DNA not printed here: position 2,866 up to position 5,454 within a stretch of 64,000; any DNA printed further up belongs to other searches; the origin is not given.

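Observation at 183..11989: Operon-like glycan locus bracketed by a Dpm1-like polyprenyl-phosphate sugar synthase and a GT-C transferase, with no Wzy/Wzc/Wza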

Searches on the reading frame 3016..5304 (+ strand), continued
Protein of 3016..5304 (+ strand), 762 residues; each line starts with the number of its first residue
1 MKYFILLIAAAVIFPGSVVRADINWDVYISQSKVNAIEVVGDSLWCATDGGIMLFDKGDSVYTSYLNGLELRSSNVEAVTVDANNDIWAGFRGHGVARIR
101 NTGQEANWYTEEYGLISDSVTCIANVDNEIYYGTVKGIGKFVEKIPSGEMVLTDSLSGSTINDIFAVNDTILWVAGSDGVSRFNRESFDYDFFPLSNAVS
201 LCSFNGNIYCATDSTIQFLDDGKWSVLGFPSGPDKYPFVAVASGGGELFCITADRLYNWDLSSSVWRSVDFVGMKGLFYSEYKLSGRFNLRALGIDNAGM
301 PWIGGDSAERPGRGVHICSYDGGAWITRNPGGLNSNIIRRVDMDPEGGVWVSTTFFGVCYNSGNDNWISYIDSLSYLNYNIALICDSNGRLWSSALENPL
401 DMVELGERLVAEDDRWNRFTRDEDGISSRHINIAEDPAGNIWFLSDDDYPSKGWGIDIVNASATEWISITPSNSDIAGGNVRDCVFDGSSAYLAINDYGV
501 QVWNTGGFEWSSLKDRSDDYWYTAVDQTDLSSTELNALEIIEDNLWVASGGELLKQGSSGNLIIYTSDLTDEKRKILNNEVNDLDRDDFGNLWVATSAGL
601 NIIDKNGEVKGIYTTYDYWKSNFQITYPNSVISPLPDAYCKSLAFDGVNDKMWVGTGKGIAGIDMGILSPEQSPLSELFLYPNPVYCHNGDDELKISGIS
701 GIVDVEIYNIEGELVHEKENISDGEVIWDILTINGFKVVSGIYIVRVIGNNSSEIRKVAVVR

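Call 38: fold_search(model_id=the predicted structure, library=pdb)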
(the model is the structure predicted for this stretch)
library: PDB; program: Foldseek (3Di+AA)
matches with E <= 10: 1864; with E <= 0.001: 1335
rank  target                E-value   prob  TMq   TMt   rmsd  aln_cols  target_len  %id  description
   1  5m11                  3.4e-29  1.00  0.57  0.58  10.8       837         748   16  Structural and functional probing of PorZ, an essential bacterial surface component of the type-IX secretion system of h (released 2016-11-09)
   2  4a2l_F                2.9e-27  1.00  0.38  0.38  17.5       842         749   14  Structure of the periplasmic domain of the heparin and heparan sulphate sensing hybrid two component system BT4663 in  (released 2012-05-02)
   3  4a2m_A                3.1e-27  1.00  0.36  0.37  17.3       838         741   14  Structure of the periplasmic domain of the heparin and heparan sulphate sensing hybrid two component system BT4663 in  (released 2012-05-02)
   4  4a2m_B                4.1e-27  1.00  0.37  0.38  17.3       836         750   13  Structure of the periplasmic domain of the heparin and heparan sulphate sensing hybrid two component system BT4663 in  (released 2012-05-02)
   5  4a2l_D                1.3e-26  1.00  0.37  0.38  17.7       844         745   13  Structure of the periplasmic domain of the heparin and heparan sulphate sensing hybrid two component system BT4663 in  (released 2012-05-02)
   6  4a2l_B                1.7e-26  1.00  0.38  0.38  17.5       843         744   14  Structure of the periplasmic domain of the heparin and heparan sulphate sensing hybrid two component system BT4663 in  (released 2012-05-02)
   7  4a2l_A                1.7e-26  1.00  0.37  0.38  17.7       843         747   14  Structure of the periplasmic domain of the heparin and heparan sulphate sensing hybrid two component system BT4663 in  (released 2012-05-02)
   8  4a2m_C                2.2e-26  1.00  0.37  0.38  17.2       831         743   14  Structure of the periplasmic domain of the heparin and heparan sulphate sensing hybrid two component system BT4663 in  (released 2012-05-02)
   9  4a2l_C                4.5e-26  1.00  0.38  0.38  17.3       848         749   13  Structure of the periplasmic domain of the heparin and heparan sulphate sensing hybrid two component system BT4663 in  (released 2012-05-02)
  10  4a2l_E                4.5e-26  1.00  0.37  0.38  17.6       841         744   13  Structure of the periplasmic domain of the heparin and heparan sulphate sensing hybrid two component system BT4663 in  (released 2012-05-02)
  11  4a2m_D                8.2e-26  1.00  0.38  0.38  17.1       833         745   13  Structure of the periplasmic domain of the heparin and heparan sulphate sensing hybrid two component system BT4663 in  (released 2012-05-02)
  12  3v9f_A                2.6e-24  1.00  0.40  0.42  16.7       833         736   15  Crystal Structure of the extracellular domain of the putative hybrid two component system BT3049 from B. thetaiotaomic (released 2012-03-14)
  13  3ott_B                3.8e-23  1.00  0.34  0.35  20.7       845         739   15  Crystal Structure of the extracellular domain of the putative one component system BT4673 from B. thetaiotaomicron (released 2011-08-10)
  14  3va6_A                1.0e-22  1.00  0.35  0.36  20.9       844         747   15  Crystal Structure of the extracellular domain of the putative hybrid two component system BT4673 from B. thetaiotaomic (released 2012-06-13)
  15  3va6_B                1.1e-22  1.00  0.33  0.34  20.7       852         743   14  Crystal Structure of the extracellular domain of the putative hybrid two component system BT4673 from B. thetaiotaomic (released 2012-06-13)
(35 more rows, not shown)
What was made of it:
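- On PorZ (T9SS attachment-complex A-LPS delivery protein) (g3, 3016-5304): The related sensor domains reach TM of about 0.38 (call 38).
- PorZ crystal structure 5m11 is the best full-length structural match (call 38).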

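Call 45: search_solved_structures(query=A3, max_evalue=10)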
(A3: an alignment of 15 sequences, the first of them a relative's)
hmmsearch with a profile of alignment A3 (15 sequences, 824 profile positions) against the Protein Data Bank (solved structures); distinct sequences matched with E-value up to 10: 0.
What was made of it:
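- Tried and rejected: The YfhO profile has no PDB sequence match (call 45).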

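Call 46: search_protein_families(library=ncbifam, proteins=[L045:4627-7086:+, L033:4476-7061:+, L033:13764-14966:+, L033:14969-15928:+], max_evalue=0.01)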
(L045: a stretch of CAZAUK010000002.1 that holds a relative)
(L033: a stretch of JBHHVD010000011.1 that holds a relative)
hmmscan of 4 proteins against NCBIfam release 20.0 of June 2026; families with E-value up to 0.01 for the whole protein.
L045:4627-7086:+ (820 aa): 0 families

L033:4476-7061:+ (862 aa): 0 families

L033:13764-14966:+ (401 aa): 17 families
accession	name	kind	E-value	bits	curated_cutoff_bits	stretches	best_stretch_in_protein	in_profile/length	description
NF008658.2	PRK11658.1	equivalog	1.2e-102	343.4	631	1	19-396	2-377/379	UDP-4-amino-4-deoxy-L-arabinose aminotransferase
TIGR03588.1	PseC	equivalog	2.7e-98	329.4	423.5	1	21-395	1-379/380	UDP-4-amino-4,6-dideoxy-N-acetyl-beta-L-altrosamine transaminase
TIGR04181.1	NHT_00031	hypoth_equivalog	1.2e-58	198.8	420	1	25-375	4-357/359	LegC family aminotransferase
NF008687.0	PRK11706.1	equivalog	2.8e-58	197.5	375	1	22-395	2-373/375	dTDP-4-amino-4,6-dideoxygalactose transaminase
TIGR04427.1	PLP_DesI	equivalog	1.1e-49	169.6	650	1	34-397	35-383/390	dTDP-4-dehydro-6-deoxyglucose aminotransferase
NF011936.0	PRK15407.1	equivalog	8.4e-49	166.4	423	1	29-392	44-432/440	lipopolysaccharide biosynthesis protein RfbH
TIGR02379.1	ECA_wecE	subfamily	1.8e-44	152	434.85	1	22-394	2-373/376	dTDP-4-amino-4,6-dideoxy-D-glucose transaminase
NF005816.0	PRK07682.1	equivalog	8.9e-05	21.3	620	1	68-143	94-168/390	aminotransferase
NF004650.0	PRK05994.1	equivalog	0.00036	19.5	667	1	50-172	63-185/427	O-acetylhomoserine aminocarboxypropyltransferase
TIGR01326.1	OAH_OAS_sulfhy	subfamily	0.00078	18.3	495.1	1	50-172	57-179/418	O-acetylhomoserine aminocarboxypropyltransferase/cysteine synthase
NF009079.0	PRK12414.1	subfamily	0.001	18.1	481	1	62-141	87-165/384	methionine aminotransferase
NF005305.0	PRK06836.1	equivalog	0.0011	18.3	376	1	63-142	96-174/396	pyridoxal phosphate-dependent aminotransferase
NF006569.0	PRK09082.1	subfamily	0.0014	17.8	420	1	70-141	96-166/386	methionine aminotransferase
TIGR03947.1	viomycin_VioD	equivalog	0.0021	17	390.9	1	66-141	71-145/359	capreomycidine synthase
NF004975.0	PRK06348.1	equivalog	0.0029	16.7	549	1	66-141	90-165/384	pyridoxal phosphate-dependent aminotransferase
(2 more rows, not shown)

L033:14969-15928:+ (320 aa): 2 families
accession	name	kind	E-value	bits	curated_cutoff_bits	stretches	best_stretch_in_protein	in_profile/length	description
TIGR03019.1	pepcterm_femAB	equivalog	1.5e-26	93.3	260.35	1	13-295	3-279/330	FemAB family XrtA/PEP-CTERM system-associated protein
NF047883.1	UAcmpLyAlTFemX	equivalog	0.0061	15.9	500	1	153-275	171-293/337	UDP-N-acetylmuramoylpentapeptide-lysine N(6)-alanyltransferase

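Call 58: search_protein_representatives(alignment_id=A1)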
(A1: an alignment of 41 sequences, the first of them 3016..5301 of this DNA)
Query: 41 sequences, 772 profile positions. Proteins with E-value up to 0.001 (for the whole library): 134087; up to 1e-10: 69579; up to 1e-30: 19445. The best 150 are listed.
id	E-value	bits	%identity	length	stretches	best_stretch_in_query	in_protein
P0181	0.0e+00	1092.6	-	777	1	1-772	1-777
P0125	8.6e-297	1003.0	-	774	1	1-772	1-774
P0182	1.6e-236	803.7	-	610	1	1-605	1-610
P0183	2.8e-224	763.2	-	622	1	8-593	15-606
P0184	7.3e-172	589.9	-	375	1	398-772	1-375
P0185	1.8e-165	568.7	-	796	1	24-772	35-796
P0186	3.6e-164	564.5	-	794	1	10-772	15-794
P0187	3.3e-158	544.7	-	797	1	8-771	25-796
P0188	3.1e-155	534.9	-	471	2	460-772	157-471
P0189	8.3e-150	517.0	-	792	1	9-772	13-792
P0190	7.7e-147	507.2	-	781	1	1-771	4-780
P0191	9.4e-146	503.6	-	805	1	8-772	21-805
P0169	1.1e-141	490.1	-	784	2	160-772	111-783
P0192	3.4e-137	475.3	-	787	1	6-772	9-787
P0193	6.7e-135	467.7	-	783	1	1-772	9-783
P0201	5.5e-93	329.1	-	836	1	14-772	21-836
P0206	7.0e-90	318.8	-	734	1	2-772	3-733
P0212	1.9e-87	310.8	-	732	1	6-772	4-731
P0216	9.4e-85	301.9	-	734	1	7-772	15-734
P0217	3.2e-83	296.8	-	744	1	1-772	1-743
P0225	9.0e-81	288.7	-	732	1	3-772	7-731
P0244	2.7e-77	277.2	-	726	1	3-772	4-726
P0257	6.6e-75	269.3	-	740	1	1-772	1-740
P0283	2.8e-72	260.6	-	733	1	2-772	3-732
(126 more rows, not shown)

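Call 60: search_protein_families(library=ncbifam, alignment_id=A4, max_evalue=0.00001)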
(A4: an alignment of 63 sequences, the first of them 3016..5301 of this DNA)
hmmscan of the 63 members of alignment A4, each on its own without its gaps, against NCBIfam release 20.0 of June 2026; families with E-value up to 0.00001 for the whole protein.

A. member 1, window:3016-5301:+ (762 aa): 2 families
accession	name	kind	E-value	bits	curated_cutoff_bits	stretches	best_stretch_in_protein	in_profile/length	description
NF052228.1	T9SS_PorZ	equivalog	1.6e-26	93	260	1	633-762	629-757/757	type IX secretion system anionic LPS delivery protein PorZ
TIGR04183.1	Por_Secre_tail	domain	2e-10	40.5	23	1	680-760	1-71/72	T9SS type A sorting domain-containing protein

B. families by the number of members that match (of 63 scanned): 4 families
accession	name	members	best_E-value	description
NF052228.1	T9SS_PorZ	63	1.1e-117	type IX secretion system anionic LPS delivery protein PorZ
TIGR04183.1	Por_Secre_tail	21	1.9e-10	T9SS type A sorting domain-containing protein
NF045728.1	glycosyl_F510_1955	9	1.1e-07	F510_1955 family glycosylhydrolase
NF033707.1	T9SS_sortase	2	8.6e-08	type IX secretion system sortase PorU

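Call 61: search_protein_families(library=ncbifam, proteins=[P0185, P0201, P0206, P0212, P0216, P0217, P0225, P0244, P0257, P0283], max_evalue=0.00001)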
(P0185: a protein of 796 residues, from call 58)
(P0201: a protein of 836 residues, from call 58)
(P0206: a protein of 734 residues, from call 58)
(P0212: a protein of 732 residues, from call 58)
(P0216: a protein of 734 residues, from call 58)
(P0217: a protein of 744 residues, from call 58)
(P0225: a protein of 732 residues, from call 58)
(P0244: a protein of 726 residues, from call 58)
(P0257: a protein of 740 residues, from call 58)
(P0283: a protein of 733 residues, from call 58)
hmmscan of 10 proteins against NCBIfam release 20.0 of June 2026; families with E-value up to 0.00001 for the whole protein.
P0185 (796 aa): 2 families
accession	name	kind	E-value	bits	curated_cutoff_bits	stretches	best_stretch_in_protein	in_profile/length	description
NF052228.1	T9SS_PorZ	equivalog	1.2e-29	103.4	260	1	456-796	438-757/757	type IX secretion system anionic LPS delivery protein PorZ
TIGR04183.1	Por_Secre_tail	domain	1.7e-07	31.1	23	1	713-793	1-70/72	T9SS type A sorting domain-containing protein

P0201 (836 aa): 2 families
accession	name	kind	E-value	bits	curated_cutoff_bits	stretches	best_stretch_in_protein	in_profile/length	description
NF052228.1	T9SS_PorZ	equivalog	1.1e-21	77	260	1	700-830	629-749/757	type IX secretion system anionic LPS delivery protein PorZ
TIGR04183.1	Por_Secre_tail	domain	8.9e-08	32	23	1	748-834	1-71/72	T9SS type A sorting domain-containing protein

P0206 (734 aa): 1 family
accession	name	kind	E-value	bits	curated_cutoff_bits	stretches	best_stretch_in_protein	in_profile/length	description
NF052228.1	T9SS_PorZ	equivalog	4e-83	280.2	260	3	562-733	587-757/757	type IX secretion system anionic LPS delivery protein PorZ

P0212 (732 aa): 2 families
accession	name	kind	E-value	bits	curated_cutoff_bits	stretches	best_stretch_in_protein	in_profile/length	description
NF052228.1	T9SS_PorZ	equivalog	3.7e-89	300.1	260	2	1-544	1-554/757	type IX secretion system anionic LPS delivery protein PorZ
NF045728.1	glycosyl_F510_1955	equivalog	9e-06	25.1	175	0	565-627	98-161/246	F510_1955 family glycosylhydrolase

P0216 (734 aa): 2 families
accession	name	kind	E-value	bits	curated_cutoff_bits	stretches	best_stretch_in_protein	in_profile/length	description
NF052228.1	T9SS_PorZ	equivalog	1.9e-82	278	260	3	561-734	585-757/757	type IX secretion system anionic LPS delivery protein PorZ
NF045728.1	glycosyl_F510_1955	equivalog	2.5e-06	27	175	0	488-547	100-160/246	F510_1955 family glycosylhydrolase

P0217 (744 aa): 2 families
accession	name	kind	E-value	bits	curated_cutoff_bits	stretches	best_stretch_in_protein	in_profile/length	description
NF052228.1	T9SS_PorZ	equivalog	1.6e-80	271.5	260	1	1-743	1-757/757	type IX secretion system anionic LPS delivery protein PorZ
NF045728.1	glycosyl_F510_1955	equivalog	9.5e-07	28.3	175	0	316-373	117-176/246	F510_1955 family glycosylhydrolase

P0225 (732 aa): 1 family
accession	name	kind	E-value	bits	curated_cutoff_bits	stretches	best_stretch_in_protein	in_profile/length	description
NF052228.1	T9SS_PorZ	equivalog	1.6e-87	294.7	260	1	1-731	1-757/757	type IX secretion system anionic LPS delivery protein PorZ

P0244 (726 aa): 2 families
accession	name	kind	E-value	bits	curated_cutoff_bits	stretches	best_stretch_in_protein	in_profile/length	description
NF052228.1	T9SS_PorZ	equivalog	1.2e-80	271.9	260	1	1-726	1-757/757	type IX secretion system anionic LPS delivery protein PorZ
NF045728.1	glycosyl_F510_1955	equivalog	4.3e-07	29.5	175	0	561-625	97-162/246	F510_1955 family glycosylhydrolase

P0257 (740 aa): 1 family
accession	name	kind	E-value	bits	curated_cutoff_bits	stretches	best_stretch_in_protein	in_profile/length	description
NF052228.1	T9SS_PorZ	equivalog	3.4e-58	197.7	260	2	573-740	589-757/757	type IX secretion system anionic LPS delivery protein PorZ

P0283 (733 aa): 2 families
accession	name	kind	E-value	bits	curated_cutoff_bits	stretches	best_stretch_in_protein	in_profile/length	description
NF052228.1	T9SS_PorZ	equivalog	3.7e-71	240.6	260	2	4-555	3-555/757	type IX secretion system anionic LPS delivery protein PorZ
TIGR04183.1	Por_Secre_tail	domain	1.5e-07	31.2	23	1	651-730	2-71/72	T9SS type A sorting domain-containing protein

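Call 62: find_encoding_contigs(protein=P0225, flank=8000, max_places=2)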
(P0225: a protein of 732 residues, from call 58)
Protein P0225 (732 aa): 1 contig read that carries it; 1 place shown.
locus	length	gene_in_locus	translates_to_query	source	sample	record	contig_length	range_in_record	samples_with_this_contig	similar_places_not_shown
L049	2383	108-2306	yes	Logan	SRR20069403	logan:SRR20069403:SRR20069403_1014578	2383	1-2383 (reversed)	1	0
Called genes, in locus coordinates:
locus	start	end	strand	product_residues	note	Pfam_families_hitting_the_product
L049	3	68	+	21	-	?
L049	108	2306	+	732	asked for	PF21544:PorZ_N_b_propeller, PF07494:Reg_prop (faint)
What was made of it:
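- Tried and rejected: The one contig found (for P0225) was too short to show neighbours (call 62).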

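Call 63: find_encoding_contigs(protein=P0201, flank=10000, max_places=2)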
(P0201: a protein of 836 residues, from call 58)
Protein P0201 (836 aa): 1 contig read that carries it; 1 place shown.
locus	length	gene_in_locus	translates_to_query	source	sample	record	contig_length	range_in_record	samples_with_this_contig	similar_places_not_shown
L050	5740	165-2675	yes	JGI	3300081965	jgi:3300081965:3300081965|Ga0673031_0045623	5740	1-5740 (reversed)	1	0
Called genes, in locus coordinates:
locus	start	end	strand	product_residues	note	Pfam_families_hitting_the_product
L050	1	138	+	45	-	?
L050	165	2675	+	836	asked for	PF07494:Reg_prop (faint)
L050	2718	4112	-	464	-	PF04932:Wzy_C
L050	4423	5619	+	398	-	PF00155:Aminotran_1_2 (weak), PF01041:DegT_DnrJ_EryC1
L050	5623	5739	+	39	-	?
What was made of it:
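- Another PorZ-like gene, in L050, sits next to Wzy_C and DegT genes (call 63).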
